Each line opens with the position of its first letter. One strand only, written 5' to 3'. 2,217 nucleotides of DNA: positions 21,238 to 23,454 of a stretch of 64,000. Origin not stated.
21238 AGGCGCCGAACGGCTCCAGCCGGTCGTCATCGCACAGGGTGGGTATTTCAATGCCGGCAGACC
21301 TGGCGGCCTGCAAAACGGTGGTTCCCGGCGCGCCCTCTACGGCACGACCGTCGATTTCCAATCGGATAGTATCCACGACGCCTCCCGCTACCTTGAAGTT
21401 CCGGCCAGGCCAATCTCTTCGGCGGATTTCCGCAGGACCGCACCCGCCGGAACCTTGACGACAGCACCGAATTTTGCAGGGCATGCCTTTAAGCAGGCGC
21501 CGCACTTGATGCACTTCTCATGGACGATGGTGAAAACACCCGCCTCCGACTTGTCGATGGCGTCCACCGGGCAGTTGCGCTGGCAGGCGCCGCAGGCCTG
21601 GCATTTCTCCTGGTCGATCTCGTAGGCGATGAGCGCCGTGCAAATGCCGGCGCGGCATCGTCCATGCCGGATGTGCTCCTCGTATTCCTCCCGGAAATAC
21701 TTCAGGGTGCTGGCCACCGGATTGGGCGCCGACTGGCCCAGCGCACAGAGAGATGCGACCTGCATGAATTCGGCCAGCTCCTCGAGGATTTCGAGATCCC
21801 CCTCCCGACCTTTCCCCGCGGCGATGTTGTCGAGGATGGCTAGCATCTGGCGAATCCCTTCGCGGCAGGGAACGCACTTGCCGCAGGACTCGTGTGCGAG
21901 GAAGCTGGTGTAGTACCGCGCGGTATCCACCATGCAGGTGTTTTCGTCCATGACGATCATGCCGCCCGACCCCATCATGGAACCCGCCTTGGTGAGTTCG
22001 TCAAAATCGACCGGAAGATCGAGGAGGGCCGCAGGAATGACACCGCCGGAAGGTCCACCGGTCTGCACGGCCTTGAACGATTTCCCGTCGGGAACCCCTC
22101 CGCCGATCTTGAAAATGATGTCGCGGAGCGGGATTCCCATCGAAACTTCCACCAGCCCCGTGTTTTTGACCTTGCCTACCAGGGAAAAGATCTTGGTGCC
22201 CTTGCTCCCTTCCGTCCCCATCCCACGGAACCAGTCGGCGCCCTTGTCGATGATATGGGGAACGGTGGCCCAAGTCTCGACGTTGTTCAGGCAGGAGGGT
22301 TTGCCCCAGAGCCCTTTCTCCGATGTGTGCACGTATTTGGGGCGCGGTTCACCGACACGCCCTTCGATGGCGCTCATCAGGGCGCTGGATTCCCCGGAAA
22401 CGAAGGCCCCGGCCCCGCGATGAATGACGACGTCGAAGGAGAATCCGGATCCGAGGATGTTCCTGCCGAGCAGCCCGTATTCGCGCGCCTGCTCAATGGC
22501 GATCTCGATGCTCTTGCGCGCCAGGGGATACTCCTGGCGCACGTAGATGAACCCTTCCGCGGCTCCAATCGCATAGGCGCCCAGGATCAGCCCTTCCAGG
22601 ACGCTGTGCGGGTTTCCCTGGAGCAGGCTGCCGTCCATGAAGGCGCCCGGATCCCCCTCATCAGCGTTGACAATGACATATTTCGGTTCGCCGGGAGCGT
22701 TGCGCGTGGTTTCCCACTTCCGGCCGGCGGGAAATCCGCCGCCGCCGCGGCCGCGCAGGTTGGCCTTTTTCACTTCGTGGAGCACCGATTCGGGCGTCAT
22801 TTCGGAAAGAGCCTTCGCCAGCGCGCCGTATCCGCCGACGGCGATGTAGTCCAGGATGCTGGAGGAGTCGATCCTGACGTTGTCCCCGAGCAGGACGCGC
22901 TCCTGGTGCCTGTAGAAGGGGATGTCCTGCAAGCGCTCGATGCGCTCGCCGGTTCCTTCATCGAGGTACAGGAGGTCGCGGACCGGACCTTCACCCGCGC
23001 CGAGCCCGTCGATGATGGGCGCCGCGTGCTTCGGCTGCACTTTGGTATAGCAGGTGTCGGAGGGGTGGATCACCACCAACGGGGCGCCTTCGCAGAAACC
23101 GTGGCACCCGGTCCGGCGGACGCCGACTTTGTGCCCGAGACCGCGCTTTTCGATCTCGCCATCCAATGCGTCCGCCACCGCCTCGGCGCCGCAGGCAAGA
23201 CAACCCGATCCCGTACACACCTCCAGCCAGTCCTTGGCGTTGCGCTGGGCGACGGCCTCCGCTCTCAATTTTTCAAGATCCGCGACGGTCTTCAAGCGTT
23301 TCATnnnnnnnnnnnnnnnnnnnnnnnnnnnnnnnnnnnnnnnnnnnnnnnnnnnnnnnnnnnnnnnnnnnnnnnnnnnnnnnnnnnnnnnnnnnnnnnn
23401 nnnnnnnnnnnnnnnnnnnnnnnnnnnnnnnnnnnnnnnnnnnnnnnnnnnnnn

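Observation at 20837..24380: HoxEFU-like diaphorase module whose NuoE-like subunit carries a receiver (REC) domain, with no catalytic partner gene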

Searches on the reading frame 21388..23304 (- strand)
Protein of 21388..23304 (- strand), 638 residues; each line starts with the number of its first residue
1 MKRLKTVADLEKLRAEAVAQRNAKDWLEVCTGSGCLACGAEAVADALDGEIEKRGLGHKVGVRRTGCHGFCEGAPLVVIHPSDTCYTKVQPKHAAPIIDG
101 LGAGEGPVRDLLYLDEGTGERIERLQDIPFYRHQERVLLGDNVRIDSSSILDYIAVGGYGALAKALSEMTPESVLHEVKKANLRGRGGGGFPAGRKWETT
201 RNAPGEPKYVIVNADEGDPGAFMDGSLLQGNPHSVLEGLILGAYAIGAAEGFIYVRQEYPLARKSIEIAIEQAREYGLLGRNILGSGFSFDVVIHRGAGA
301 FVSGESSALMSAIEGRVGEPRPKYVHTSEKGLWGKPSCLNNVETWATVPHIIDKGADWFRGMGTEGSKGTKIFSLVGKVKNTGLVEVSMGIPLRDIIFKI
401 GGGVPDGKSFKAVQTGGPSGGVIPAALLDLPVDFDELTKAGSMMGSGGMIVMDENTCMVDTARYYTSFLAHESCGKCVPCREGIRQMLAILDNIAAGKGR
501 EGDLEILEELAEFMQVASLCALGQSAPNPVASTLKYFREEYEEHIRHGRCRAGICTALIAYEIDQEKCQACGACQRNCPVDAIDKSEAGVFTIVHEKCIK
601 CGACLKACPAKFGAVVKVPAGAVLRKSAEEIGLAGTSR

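Call 5: search_protein_families(library=pfam, proteins=[window:21388-23304:-], max_evalue=0.01)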
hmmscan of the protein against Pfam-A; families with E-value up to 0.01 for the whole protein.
window:21388-23304:- (638 aa): 16 families
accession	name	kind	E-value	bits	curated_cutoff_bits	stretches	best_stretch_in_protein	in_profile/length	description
PF01512.22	Complex1_51K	-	1.3e-41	142.4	31.2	1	178-350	1-150/150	Nuo51 FMN-binding domain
PF10589.14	NADH_4Fe-4S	-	3.5e-34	117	23.5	1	460-544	1-85/85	NADH-ubiquinone oxidoreductase-F iron-sulfur binding region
PF00037.32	Fer4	-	1.3e-10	41.1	21.1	2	561-584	1-24/24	4Fe-4S binding domain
PF14697.11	Fer4_21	-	1.8e-08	34.8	35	1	562-610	2-53/59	4Fe-4S dicluster domain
PF12838.12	Fer4_7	-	4.8e-08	33.8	27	1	567-611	1-51/52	4Fe-4S dicluster domain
PF13187.11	Fer4_9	-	1.3e-07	32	27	1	567-611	1-50/52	4Fe-4S dicluster domain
PF13237.11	Fer4_10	-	1.6e-07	31.6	25.5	1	562-609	3-53/53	4Fe-4S dicluster domain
PF12837.12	Fer4_6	-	2.4e-07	30.8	25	2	590-610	1-21/24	4Fe-4S binding domain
PF12797.12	Fer4_2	-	3.6e-07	30.2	24.5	2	591-610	3-22/22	4Fe-4S binding domain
PF01257.25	2Fe-2S_thioredx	-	2.3e-06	28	24.8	1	23-100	64-143/145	Thioredoxin-like [2Fe-2S] ferredoxin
PF10531.15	SLBB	-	1.1e-05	25.6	27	1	373-422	2-54/55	SLBB domain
PF25160.1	LdpA_Fe-S-bd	-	3.5e-05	23.9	27.6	1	574-611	9-41/49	LdpA Fe-S cluster-binding domain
PF22461.2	SLBB_2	-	8.1e-05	23.1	27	1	372-418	2-49/79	SLBB domain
PF13484.11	Fer4_16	-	0.0018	19.4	30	0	567-586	1-20/66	4Fe-4S double cluster binding domain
PF13183.11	Fer4_8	-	0.0042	18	27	1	596-610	3-17/68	4Fe-4S dicluster domain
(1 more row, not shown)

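Call 6: search_protein_families(library=ncbifam, proteins=[window:21388-23304:-], max_evalue=0.01)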
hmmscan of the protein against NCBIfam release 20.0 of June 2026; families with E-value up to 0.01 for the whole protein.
window:21388-23304:- (638 aa): 75 families (the best 25 are shown)
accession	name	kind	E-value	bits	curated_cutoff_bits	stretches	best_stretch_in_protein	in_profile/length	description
TIGR01959.1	nuoF_fam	equivalog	1.2e-140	468.6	558.65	1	148-545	12-410/410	NADH-quinone oxidoreductase subunit NuoF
NF008436.0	PRK11278.1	equivalog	2.6e-109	366.1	749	1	151-548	28-429/448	NADH-quinone oxidoreductase subunit NuoF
NF010120.0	PRK13596.1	equivalog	2.6e-109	365.6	389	1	161-549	30-421/433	NADH-quinone oxidoreductase subunit NuoF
NF058577.1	FdxA_fam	equivalog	5.1e-12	45.8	65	1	560-610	2-50/52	4Fe-4S ferredoxin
TIGR02700.1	flavo_MJ0208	hypoth_equivalog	1.4e-10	40.8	251.35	1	551-610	133-191/234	dihydromethanopterin reductase (acceptor)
TIGR01945.1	rnfC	subfamily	5.2e-09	35.1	245.95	1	165-272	115-220/435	RnfABCDGE type electron transport complex subunit C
NF041613.1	fdxn_Azotob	equivalog_domain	1.5e-08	34.9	195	1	34-99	23-88/107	2Fe-2S ferredoxin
TIGR01944.1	rnfB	subfamily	5.6e-08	32.6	68.7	1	563-616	110-163/190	RnfABCDGE type electron transport complex subunit B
NF003454.1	PRK05035.1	equivalog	8e-08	31.2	345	1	166-273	118-222/556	electron transport complex subunit RsxC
TIGR04105.1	FeFe_hydrog_B1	subfamily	1.1e-07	30.9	450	1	563-617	139-207/462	monomeric [FeFe] hydrogenase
NF041612.1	fdxn_Clost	equivalog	2.4e-07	31.3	150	1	35-99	24-88/102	2Fe-2S ferredoxin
NF040864.1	HgcB_ferredoxin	equivalog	2.8e-07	30.3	99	1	560-611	8-59/93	mercury methylation ferredoxin HgcB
NF038196.1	ferrodoxin_EFR1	subfamily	3.1e-07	30.7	75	1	564-611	183-227/242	EFR1 family ferrodoxin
NF007382.0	PRK09898.1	equivalog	3.5e-07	30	213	1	564-615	119-173/208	ferredoxin-like protein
NF042909.1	FMH_DH_FwdF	exception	5.8e-07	28.9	375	1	563-611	222-272/336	tungsten-dependent formylmethanofuran dehydrogenase subunit FwdF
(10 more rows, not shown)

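Call 26: search_solved_structures(query=window:21388-23304:-, max_evalue=1e-20, show_alignments=1)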
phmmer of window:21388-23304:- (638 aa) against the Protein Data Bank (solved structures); distinct sequences matched with E-value up to 1e-20: 63 (the best 60 are shown).
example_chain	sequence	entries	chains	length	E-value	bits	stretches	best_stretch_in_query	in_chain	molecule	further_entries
7t2r_B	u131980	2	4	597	2.6e-219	733.2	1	28-618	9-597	NiFe hydrogenase subunit B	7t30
9mqx_B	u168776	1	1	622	9.9e-214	714.7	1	27-611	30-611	NADH:ubiquinone oxidoreductase, NADH-binding (51 kD) subunit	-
7q4v_B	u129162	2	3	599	8.7e-202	675.3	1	27-616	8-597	Iron hydrogenase HydB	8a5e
8a6t_B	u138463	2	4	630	2.7e-200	670.3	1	1-614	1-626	Electron bifurcating hydrogenase subunit HydB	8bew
9bov_B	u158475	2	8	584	2.4e-192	644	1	29-615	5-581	NADH dehydrogenase (Quinone)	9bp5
7p5h_B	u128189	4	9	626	4.5e-188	629.9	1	27-611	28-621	Fe-hydrogenase, subunit beta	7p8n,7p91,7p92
9n5u_B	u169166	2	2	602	1.1e-186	625.3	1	33-614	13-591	NfnB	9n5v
7q4w_B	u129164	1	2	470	2e-182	611.3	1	150-616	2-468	Iron hydrogenase HydB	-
8oh5_B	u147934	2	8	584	7.7e-178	596.1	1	29-609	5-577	NAD-reducing hydrogenase subunit HoxF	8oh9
2fug_1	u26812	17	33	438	1.5e-110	373.8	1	143-546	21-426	NADH-quinone oxidoreductase chain 1 | NADH-QUINONE OXIDOREDUCTASE SUBUNIT 1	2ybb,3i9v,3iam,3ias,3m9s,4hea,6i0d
6vw7_B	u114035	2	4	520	4.5e-102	345.8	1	32-541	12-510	NAD-dependent formate dehydrogenase beta subunit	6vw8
7p64_F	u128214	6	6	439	8.4e-101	341.6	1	152-547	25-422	NADH-quinone oxidoreductase subunit F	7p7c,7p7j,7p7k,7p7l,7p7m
7p61_F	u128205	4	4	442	8.4e-101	341.6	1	152-547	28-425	NADH-quinone oxidoreductase subunit F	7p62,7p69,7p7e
7awt_F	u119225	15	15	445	8.4e-101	341.6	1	152-547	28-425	NADH-quinone oxidoreductase subunit F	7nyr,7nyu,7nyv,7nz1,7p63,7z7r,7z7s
9q8i_F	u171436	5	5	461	8.9e-101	341.5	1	152-547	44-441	NADH-quinone oxidoreductase subunit F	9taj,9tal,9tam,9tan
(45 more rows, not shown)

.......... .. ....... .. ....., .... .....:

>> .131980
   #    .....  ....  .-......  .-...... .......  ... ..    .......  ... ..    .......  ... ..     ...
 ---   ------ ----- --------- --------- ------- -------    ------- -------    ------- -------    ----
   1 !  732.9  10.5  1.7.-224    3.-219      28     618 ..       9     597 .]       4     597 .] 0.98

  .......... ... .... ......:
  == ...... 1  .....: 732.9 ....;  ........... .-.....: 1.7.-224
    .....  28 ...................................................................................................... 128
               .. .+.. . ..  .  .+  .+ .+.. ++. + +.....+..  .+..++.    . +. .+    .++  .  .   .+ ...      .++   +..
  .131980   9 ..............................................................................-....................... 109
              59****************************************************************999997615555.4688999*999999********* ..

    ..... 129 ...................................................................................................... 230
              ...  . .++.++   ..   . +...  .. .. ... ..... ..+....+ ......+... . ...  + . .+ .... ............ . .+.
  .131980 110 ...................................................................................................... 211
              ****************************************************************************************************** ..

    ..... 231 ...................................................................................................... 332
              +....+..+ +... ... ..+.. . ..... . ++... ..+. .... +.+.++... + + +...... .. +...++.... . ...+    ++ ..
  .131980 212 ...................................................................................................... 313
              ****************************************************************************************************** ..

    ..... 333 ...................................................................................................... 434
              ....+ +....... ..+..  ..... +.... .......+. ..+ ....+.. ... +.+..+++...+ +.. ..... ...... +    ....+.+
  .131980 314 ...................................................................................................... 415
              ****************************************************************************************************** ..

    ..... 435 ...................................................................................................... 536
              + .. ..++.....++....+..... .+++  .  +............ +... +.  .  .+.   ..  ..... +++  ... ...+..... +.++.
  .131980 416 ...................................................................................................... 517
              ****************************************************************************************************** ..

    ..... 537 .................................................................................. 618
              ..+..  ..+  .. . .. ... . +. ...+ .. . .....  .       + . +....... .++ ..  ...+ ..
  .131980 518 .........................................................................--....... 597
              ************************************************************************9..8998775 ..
